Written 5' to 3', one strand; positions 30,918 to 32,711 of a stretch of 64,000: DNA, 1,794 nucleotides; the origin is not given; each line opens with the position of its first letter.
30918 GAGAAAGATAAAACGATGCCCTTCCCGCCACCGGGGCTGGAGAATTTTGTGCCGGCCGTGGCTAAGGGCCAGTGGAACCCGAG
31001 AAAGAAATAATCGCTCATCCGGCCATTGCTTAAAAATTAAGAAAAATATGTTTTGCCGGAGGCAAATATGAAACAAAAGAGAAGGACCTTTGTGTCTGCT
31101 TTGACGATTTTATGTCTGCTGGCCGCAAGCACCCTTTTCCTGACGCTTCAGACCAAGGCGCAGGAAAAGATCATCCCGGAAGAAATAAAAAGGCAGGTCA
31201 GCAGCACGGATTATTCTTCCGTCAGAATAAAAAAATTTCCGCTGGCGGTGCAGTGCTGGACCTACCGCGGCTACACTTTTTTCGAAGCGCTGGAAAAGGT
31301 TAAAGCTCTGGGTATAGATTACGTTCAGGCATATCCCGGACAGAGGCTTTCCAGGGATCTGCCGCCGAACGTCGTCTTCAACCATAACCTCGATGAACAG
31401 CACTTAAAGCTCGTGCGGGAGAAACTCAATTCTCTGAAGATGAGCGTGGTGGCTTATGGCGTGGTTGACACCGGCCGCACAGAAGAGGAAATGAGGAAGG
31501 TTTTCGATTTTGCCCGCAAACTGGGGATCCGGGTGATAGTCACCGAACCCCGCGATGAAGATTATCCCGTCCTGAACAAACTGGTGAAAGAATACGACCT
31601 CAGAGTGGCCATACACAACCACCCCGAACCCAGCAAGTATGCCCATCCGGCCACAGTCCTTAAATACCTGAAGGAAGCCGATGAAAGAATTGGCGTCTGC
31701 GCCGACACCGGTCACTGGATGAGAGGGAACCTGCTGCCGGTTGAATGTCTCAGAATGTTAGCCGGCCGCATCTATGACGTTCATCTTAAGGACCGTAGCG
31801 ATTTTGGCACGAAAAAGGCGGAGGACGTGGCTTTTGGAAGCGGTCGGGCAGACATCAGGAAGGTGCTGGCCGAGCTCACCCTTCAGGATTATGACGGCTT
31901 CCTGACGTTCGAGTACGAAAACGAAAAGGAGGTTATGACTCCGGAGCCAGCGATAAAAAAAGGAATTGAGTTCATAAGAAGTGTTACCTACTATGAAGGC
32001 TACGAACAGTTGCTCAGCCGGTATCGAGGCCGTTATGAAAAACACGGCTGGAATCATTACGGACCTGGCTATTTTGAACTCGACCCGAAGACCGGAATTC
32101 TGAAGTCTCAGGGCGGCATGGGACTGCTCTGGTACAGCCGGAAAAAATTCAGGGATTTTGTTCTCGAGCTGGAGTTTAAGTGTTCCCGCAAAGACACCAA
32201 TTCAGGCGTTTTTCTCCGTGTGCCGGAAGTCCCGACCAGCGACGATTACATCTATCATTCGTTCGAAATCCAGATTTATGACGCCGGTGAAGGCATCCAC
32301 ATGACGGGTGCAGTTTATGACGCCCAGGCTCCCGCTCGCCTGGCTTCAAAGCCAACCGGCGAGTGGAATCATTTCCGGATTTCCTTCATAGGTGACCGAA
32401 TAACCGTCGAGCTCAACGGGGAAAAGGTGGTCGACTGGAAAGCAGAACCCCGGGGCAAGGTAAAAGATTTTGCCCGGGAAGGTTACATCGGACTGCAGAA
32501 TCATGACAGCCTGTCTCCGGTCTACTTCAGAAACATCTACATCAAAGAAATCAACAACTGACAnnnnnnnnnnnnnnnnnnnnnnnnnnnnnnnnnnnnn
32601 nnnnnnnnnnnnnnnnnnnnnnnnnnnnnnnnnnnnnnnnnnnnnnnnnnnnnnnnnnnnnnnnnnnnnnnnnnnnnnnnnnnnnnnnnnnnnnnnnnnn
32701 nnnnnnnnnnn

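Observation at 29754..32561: Gfo/Idh/MocA oxidoreductase adjacent to a secreted TIM-barrel-DUF1080 fusion (candidate glycoside 3-oxidation route)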

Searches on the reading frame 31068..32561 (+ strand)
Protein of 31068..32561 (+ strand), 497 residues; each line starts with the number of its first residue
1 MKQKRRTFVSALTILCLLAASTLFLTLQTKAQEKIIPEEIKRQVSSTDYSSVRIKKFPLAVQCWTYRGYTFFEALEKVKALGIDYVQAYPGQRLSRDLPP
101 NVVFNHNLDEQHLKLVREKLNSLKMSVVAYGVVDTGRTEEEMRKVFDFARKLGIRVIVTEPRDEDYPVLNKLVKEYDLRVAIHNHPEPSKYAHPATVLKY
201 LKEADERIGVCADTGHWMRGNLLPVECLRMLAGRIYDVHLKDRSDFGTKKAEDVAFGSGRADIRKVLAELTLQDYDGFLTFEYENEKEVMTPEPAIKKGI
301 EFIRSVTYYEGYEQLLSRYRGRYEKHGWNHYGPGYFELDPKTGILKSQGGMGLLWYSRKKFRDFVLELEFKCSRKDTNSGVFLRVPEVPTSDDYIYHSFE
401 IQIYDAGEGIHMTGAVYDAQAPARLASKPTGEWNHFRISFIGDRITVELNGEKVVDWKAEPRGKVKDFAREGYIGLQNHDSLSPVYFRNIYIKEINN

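Call 9: search_protein_families(library=pfam, proteins=[window:31068-32561:+], max_evalue=0.01)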
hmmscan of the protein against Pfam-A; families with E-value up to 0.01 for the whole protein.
window:31068-32561:+ (497 aa): 3 families
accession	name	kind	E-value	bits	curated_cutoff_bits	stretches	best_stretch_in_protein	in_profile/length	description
PF06439.18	3keto-disac_hyd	-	6.5e-38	131.1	26.8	1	327-493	13-187/187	3-keto-disaccharide hydrolase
PF01261.30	AP_endonuc_2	-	6.8e-22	78.8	31.1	1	75-305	1-248/249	Xylose isomerase-like TIM barrel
PF20407.5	DUF1583_N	-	0.0018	18.5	22.9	1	430-462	88-120/150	Domain of unknown function (DUF1583_N)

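Call 10: search_protein_families(library=ncbifam, proteins=[window:31068-32561:+], max_evalue=0.01)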
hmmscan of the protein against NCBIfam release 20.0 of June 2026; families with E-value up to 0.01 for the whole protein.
window:31068-32561:+ (497 aa): 5 families
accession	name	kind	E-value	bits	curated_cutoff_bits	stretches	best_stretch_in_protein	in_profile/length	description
TIGR04379.1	myo_inos_iolE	equivalog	5.9e-09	35.9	290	1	170-305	139-288/290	myo-inosose-2 dehydratase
NF009689.0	PRK13210.1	subfamily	4.6e-05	22.7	200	1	230-306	200-278/286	L-ribulose-5-phosphate 3-epimerase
TIGR00542.1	hxl6Piso_put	equivalog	8.5e-05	22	272.15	0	228-297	197-262/279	L-ribulose-5-phosphate 3-epimerase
NF009688.0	PRK13209.1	subfamily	0.00012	21.2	317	0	228-304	202-274/286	L-ribulose-5-phosphate 3-epimerase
NF041277.1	coba_remo_CbiR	equivalog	0.00022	20.8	105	1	207-283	161-235/249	cobamide remodeling phosphodiesterase CbiR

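Call 14: search_solved_structures(query=window:31068-32561:+, max_evalue=0.01, show_alignments=2)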
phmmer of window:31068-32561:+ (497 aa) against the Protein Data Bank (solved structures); distinct sequences matched with E-value up to 0.01: 18.
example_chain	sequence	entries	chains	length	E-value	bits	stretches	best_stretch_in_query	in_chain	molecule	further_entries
3p6l_A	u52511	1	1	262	1.7e-45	158.8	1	58-303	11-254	Sugar phosphate isomerase/epimerase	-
4kw2_A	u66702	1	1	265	4e-44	154.3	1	58-304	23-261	Uncharacterized protein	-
3lmz_A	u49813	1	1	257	3.9e-27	98.2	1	109-306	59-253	Putative sugar isomerase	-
3imm_A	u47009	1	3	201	1.3e-11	47.1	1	342-494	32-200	Putative secreted glycosylhydrolase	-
3s5q_A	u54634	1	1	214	4.3e-11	45.3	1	341-494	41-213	Putative glycosylhydrolase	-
3h3l_A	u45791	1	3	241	6.4e-11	44.7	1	346-458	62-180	PUTATIVE SUGAR HYDROLASE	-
8v31_A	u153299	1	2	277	6e-06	28.3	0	349-456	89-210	Glycosyl hydrolase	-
3wqo_A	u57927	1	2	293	1.1e-05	27.5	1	158-304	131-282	Uncharacterized protein MJ1311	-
3nmb_A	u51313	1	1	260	4e-05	25.6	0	349-457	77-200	putative sugar hydrolase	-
8rr2_A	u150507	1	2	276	8.4e-05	24.6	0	349-457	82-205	3-keto-disaccharide hydrolase domain-containing protein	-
3osd_A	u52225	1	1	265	8.6e-05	24.5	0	349-457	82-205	putative glycosyl hydrolase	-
8tda_A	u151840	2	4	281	0.00011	24.2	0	349-457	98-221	Probable secreted glycosyl hydrolase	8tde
4hxc_A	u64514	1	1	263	0.00012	24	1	346-457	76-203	putative glycosyl hydrolase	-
9fbe_B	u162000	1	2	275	0.00035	22.5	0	349-457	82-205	Probable secreted glycosyl hydrolase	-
4qhz_A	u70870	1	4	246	0.0051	18.7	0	327-442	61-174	putative glycosyl hydrolase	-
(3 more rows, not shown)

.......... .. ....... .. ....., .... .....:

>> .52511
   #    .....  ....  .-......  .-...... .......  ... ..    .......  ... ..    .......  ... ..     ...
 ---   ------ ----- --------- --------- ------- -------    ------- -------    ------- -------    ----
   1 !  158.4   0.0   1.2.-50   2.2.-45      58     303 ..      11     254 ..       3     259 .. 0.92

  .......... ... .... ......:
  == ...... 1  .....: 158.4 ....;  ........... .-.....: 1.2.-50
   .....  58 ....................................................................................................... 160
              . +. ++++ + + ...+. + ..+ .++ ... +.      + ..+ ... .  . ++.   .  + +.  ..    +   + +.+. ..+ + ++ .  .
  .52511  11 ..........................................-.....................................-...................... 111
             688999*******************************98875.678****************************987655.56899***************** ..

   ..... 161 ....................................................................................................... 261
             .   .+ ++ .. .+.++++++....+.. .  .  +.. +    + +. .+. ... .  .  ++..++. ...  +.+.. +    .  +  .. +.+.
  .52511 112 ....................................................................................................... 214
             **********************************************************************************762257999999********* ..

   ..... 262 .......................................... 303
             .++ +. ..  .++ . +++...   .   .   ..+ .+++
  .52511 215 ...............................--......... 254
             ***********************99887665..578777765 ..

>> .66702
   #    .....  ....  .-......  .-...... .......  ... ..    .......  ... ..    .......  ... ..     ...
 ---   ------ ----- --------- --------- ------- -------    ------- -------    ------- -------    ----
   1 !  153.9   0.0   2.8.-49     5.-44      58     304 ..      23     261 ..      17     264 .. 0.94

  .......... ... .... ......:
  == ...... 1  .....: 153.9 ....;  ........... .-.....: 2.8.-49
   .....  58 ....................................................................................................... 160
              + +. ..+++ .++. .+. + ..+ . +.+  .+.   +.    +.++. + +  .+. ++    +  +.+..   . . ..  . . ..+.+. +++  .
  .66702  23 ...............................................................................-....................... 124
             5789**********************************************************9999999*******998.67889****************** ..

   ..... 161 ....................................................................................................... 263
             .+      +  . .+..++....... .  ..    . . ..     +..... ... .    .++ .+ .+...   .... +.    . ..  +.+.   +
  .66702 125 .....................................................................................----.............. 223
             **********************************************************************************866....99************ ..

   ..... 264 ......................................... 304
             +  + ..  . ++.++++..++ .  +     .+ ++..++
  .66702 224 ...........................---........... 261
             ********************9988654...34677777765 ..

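Call 16: find_homologous_proteins(query=window:31068-32561:+, max_evalue=1e-10)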
Query window:31068-32561:+ (497 aa): 1862 proteins with E <= 1e-10 among 8000 candidates; the best 120 are listed.
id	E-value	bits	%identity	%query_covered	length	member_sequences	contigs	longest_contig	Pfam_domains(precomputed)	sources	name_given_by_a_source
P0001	0.0e+0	1119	97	100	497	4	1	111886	PF01261.31,PF06439.19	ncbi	-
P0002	2.7e-287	971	86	94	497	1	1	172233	PF01261.31,PF06439.19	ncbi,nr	ncbi:MAG: DUF1080 domain-containing protein [Candidatus Saccharicenans sp.]|nr:DUF1080 domain-contai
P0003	2.7e-287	971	81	100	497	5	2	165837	PF01261.31,PF06439.19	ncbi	-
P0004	6.0e-286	967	84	95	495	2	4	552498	PF01261.31,PF06439.19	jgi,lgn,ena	-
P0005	6.1e-285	963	80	100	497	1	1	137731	PF01261.31,PF06439.19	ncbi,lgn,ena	-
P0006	1.4e-279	946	78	100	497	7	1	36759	PF01261.31,PF06439.19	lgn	-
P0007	3.2e-279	945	78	100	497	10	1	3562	PF01261.31,PF06439.19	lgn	-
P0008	4.4e-278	941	83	94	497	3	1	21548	PF01261.31,PF06439.19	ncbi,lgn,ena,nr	ncbi:MAG TPA: hypothetical protein DCR87_00315 [Acidobacteria bacterium]|nr:hypothetical protein [Ac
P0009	1.2e-275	933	79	100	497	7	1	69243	PF01261.31,PF06439.19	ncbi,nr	ncbi:MAG: DUF1080 domain-containing protein [Candidatus Saccharicenans sp.]|nr:DUF1080 domain-contai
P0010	1.0e-273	926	81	96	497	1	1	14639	PF01261.31,PF06439.19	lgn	-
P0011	2.0e-271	919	77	100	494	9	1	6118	PF01261.31,PF06439.19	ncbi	-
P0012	9.3e-271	917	77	99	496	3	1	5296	PF01261.31,PF06439.19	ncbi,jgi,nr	ncbi:MAG: DUF1080 domain-containing protein [Candidatus Saccharicenans sp.]|nr:DUF1080 domain-contai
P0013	4.9e-270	914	78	100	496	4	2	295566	PF01261.31,PF06439.19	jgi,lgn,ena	-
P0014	1.8e-269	912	77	99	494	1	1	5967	PF01261.31,PF06439.19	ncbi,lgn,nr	ncbi:MAG: DUF1080 domain-containing protein [Candidatus Aminicenantes bacterium]|nr:DUF1080 domain-c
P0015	2.8e-268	909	76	98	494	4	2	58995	PF01261.31,PF06439.19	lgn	-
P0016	2.3e-267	906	76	100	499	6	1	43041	PF01261.31,PF06439.19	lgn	-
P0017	2.5e-267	905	76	100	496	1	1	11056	PF01261.31,PF06439.19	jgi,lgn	jgi:sugar phosphate isomerase/epimerase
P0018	9.3e-267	904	75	100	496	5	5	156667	PF01261.31,PF06439.19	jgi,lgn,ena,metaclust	metaclust:\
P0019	1.7e-261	886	74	100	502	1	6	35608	PF01261.31,PF06439.19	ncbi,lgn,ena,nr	ncbi:MAG: family 16 glycoside hydrolase [Candidatus Saccharicenans sp.]|nr:MAG: hypothetical protein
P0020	1.1e-260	884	78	93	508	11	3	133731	PF01261.31,PF06439.19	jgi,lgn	jgi:sugar phosphate isomerase/epimerase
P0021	3.6e-255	865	76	94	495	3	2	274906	PF01261.31,PF06439.19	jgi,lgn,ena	jgi:sugar phosphate isomerase/epimerase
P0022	5.6e-254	861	73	100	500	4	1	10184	PF01261.31,PF06439.19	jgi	-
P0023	9.8e-253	857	72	100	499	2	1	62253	PF01261.31,PF06439.19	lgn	-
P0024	3.2e-250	849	80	88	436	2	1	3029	PF01261.31,PF06439.19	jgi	-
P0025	5.2e-249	845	70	99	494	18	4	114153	PF01261.31,PF06439.19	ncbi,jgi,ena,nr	ncbi:MAG TPA: DUF1080 domain-containing protein [Candidatus Saccharicenans sp.]|nr:DUF1080 domain-co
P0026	3.8e-248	842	80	88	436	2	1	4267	PF01261.31,PF06439.19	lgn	-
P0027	1.2e-245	834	69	100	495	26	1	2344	PF01261.31,PF06439.19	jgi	-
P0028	1.8e-243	827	69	100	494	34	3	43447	PF01261.31,PF06439.19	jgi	-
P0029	2.4e-243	826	69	99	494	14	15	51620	PF01261.31,PF06439.19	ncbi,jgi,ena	-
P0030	1.7e-225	767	66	100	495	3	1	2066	PF01261.31,PF06439.19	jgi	jgi:sugar phosphate isomerase/epimerase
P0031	2.5e-225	767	69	93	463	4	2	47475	PF01261.31,PF06439.19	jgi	jgi:sugar phosphate isomerase/epimerase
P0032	4.1e-224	763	69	92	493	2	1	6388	PF01261.31,PF06439.19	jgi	jgi:sugar phosphate isomerase/epimerase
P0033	1.4e-223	761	67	94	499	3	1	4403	PF01261.31,PF06439.19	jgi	jgi:sugar phosphate isomerase/epimerase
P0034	1.4e-223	761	65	100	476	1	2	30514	PF01261.31,PF06439.19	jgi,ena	jgi:sugar phosphate isomerase/epimerase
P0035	1.9e-223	761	70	92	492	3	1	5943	PF01261.31,PF06439.19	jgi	jgi:sugar phosphate isomerase/epimerase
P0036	1.9e-223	761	67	98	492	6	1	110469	PF01261.31,PF06439.19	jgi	-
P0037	2.9e-223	760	67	97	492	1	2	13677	PF01261.31,PF06439.19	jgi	jgi:sugar phosphate isomerase/epimerase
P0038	8.3e-223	759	69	91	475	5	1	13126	PF01261.31,PF06439.19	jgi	jgi:sugar phosphate isomerase/epimerase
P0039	1.5e-222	758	67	98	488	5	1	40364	PF01261.31,PF06439.19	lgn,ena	-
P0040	1.8e-222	757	67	97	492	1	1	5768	PF01261.31,PF06439.19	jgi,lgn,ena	-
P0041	5.5e-222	756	68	94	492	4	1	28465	PF01261.31,PF06439.19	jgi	jgi:sugar phosphate isomerase/epimerase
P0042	7.7e-222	755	66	97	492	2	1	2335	PF01261.31,PF06439.19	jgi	jgi:sugar phosphate isomerase/epimerase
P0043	1.2e-221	755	70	91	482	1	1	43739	PF01261.31,PF06439.19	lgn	-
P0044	1.7e-221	754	65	99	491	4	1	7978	PF01261.31,PF06439.19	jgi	-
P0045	2.0e-221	754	70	91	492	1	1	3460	PF01261.31,PF06439.19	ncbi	-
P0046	2.1e-221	754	66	99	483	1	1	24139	PF01261.31,PF06439.19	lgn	-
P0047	3.6e-221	753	70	91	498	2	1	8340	PF01261.31,PF06439.19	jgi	jgi:sugar phosphate isomerase/epimerase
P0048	4.4e-221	753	65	99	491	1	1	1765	PF01261.31,PF06439.19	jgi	jgi:sugar phosphate isomerase/epimerase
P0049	8.4e-221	752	66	97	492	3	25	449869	PF01261.31,PF06439.19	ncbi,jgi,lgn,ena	ncbi:MAG: family 16 glycoside hydrolase [Candidatus Aminicenantales bacterium]|jgi:sugar phosphate i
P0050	1.5e-220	751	65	97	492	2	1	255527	PF01261.31,PF06439.19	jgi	jgi:sugar phosphate isomerase/epimerase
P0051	2.3e-220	751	67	97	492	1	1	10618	PF01261.31,PF06439.19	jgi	jgi:sugar phosphate isomerase/epimerase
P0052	2.3e-220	751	66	97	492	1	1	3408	PF01261.31,PF06439.19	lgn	-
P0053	2.8e-220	750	66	97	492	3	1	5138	PF01261.31,PF06439.19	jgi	jgi:sugar phosphate isomerase/epimerase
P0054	3.4e-220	750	65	97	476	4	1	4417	PF01261.31,PF06439.19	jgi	jgi:sugar phosphate isomerase/epimerase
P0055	3.4e-220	750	65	97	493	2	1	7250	PF01261.31,PF06439.19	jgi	jgi:sugar phosphate isomerase/epimerase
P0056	6.0e-220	749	66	100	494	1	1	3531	PF01261.31,PF06439.19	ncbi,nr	ncbi:MAG TPA: family 16 glycoside hydrolase [Burkholderiales bacterium]|nr:family 16 glycoside hydro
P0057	9.0e-220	749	65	97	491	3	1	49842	PF01261.31,PF06439.19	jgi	-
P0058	9.8e-220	748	69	93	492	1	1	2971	PF01261.31,PF06439.19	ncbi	-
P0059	1.3e-219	748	66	97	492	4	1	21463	PF01261.31,PF06439.19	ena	-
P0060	1.4e-219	748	68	91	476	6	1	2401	PF01261.31,PF06439.19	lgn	-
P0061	2.1e-219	747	68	92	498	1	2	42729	PF01261.31,PF06439.19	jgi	jgi:sugar phosphate isomerase/epimerase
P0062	2.3e-219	747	69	91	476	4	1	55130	PF01261.31,PF06439.19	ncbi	-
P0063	2.3e-219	747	69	91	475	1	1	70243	PF01261.31,PF06439.19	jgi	jgi:sugar phosphate isomerase/epimerase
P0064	2.5e-219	747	69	91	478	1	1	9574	PF01261.31,PF06439.19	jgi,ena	-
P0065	2.5e-219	747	69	91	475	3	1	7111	PF01261.31,PF06439.19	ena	-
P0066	3.0e-219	747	65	99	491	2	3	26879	PF01261.31,PF06439.19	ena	-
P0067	4.0e-219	746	69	91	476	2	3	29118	PF01261.31,PF06439.19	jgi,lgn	jgi:sugar phosphate isomerase/epimerase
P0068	4.4e-219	746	67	94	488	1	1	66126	PF01261.31,PF06439.19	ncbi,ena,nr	ncbi:MAG TPA: family 16 glycoside hydrolase [Terriglobales bacterium]|nr:family 16 glycoside hydrola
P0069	5.3e-219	746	69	91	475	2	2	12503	PF01261.31,PF06439.19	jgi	jgi:sugar phosphate isomerase/epimerase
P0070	9.3e-219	745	63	99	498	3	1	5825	PF01261.31,PF06439.19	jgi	jgi:sugar phosphate isomerase/epimerase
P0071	9.3e-219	745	65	99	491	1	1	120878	PF01261.31,PF06439.19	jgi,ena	-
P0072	1.3e-218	745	69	91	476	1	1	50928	PF01261.31,PF06439.19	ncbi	-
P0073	1.5e-218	745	65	99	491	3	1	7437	PF01261.31,PF06439.19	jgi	jgi:sugar phosphate isomerase/epimerase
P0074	1.6e-218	744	65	99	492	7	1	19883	PF01261.31,PF06439.19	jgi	jgi:sugar phosphate isomerase/epimerase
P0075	3.5e-218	743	69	91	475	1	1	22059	PF01261.31,PF06439.19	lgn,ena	-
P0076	4.5e-218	743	69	90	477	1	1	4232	PF01261.31,PF06439.19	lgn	-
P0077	4.9e-218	743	64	99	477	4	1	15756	PF01261.31,PF06439.19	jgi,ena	-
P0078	5.1e-218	743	67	93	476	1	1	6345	PF01261.31,PF06439.19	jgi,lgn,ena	-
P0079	5.2e-218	743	63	99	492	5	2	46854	PF01261.31,PF06439.19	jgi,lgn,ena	jgi:sugar phosphate isomerase/epimerase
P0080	6.7e-218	742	68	91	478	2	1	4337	PF01261.31,PF06439.19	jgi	jgi:sugar phosphate isomerase/epimerase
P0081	7.2e-218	742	66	93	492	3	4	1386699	PF01261.31,PF06439.19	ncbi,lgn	-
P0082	1.0e-217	742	68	91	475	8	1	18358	PF01261.31,PF06439.19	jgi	jgi:sugar phosphate isomerase/epimerase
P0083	1.3e-217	741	66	98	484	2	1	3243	PF01261.31,PF06439.19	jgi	jgi:sugar phosphate isomerase/epimerase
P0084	1.4e-217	741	64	97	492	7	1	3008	PF01261.31,PF06439.19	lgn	-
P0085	1.7e-217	741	65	97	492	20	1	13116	PF01261.31,PF06439.19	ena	-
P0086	2.7e-217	740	69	91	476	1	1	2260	PF01261.31,PF06439.19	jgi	jgi:sugar phosphate isomerase/epimerase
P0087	3.8e-217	740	68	90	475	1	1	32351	PF01261.31,PF06439.19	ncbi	-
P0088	4.2e-217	740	67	93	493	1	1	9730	PF01261.31,PF06439.19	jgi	jgi:sugar phosphate isomerase/epimerase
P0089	4.3e-217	740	69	91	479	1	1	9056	PF01261.31,PF06439.19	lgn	-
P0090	4.8e-217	740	64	100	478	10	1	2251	PF01261.31,PF06439.19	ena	-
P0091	1.2e-216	738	68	90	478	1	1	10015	PF01261.31,PF06439.19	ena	-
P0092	1.2e-216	738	64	97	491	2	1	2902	PF01261.31,PF06439.19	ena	-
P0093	1.4e-216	738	68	91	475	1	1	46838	PF01261.31,PF06439.19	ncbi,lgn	ncbi:MAG: family 16 glycoside hydrolase [Candidatus Aminicenantales bacterium]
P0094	1.7e-216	738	66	93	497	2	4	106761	PF01261.31,PF06439.19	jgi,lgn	-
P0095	1.8e-216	738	67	91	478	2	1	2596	PF01261.31,PF06439.19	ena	-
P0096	2.4e-216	737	67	91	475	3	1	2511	PF01261.31,PF06439.19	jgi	jgi:sugar phosphate isomerase/epimerase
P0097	3.2e-216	737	69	91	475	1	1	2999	PF01261.31,PF06439.19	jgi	jgi:sugar phosphate isomerase/epimerase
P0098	4.5e-216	736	64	99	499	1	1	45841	PF01261.31,PF06439.19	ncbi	-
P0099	7.2e-216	736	68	90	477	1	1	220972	PF01261.31,PF06439.19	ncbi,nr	ncbi:MAG: DUF1080 domain-containing protein [Clostridiales bacterium]|nr:DUF1080 domain-containing p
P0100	7.9e-216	736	64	99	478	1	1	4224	PF01261.31,PF06439.19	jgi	jgi:sugar phosphate isomerase/epimerase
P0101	8.1e-216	735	68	91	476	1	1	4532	PF01261.31,PF06439.19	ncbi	-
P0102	9.0e-216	735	68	91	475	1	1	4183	PF01261.31,PF06439.19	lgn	-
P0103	9.4e-216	735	68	91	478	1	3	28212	PF01261.31,PF06439.19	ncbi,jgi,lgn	jgi:sugar phosphate isomerase/epimerase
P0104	1.1e-215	735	68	90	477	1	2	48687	PF01261.31,PF06439.19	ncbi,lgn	-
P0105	1.4e-215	735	66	93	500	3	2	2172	PF01261.31,PF06439.19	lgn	-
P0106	2.1e-215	734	68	91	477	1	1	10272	PF01261.31,PF06439.19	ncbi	-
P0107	2.3e-215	734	66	95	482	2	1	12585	PF01261.31,PF06439.19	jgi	-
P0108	2.3e-215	734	69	90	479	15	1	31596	PF01261.31,PF06439.19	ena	-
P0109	2.4e-215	734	63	97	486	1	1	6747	PF01261.31,PF06439.19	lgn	-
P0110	2.5e-215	734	68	91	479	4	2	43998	PF01261.31,PF06439.19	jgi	-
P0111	2.5e-215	734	65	97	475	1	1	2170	PF01261.31,PF06439.19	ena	-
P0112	2.7e-215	734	69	89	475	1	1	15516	PF01261.31,PF06439.19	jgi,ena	jgi:sugar phosphate isomerase/epimerase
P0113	4.4e-215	733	65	99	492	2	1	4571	PF01261.31,PF06439.19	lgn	-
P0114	6.6e-215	732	67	91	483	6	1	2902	PF01261.31,PF06439.19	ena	-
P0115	6.8e-215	732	64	98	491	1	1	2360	PF01261.31,PF06439.19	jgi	-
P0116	8.0e-215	732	68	91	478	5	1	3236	PF01261.31,PF06439.19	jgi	jgi:sugar phosphate isomerase/epimerase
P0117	1.5e-214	731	62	98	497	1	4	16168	PF01261.31,PF06439.19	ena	-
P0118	1.5e-214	731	68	91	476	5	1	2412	PF01261.31,PF06439.19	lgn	-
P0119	1.9e-214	731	67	91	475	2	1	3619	PF01261.31,PF06439.19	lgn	-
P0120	2.1e-214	731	66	91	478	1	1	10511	PF01261.31,PF06439.19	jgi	jgi:sugar phosphate isomerase/epimerase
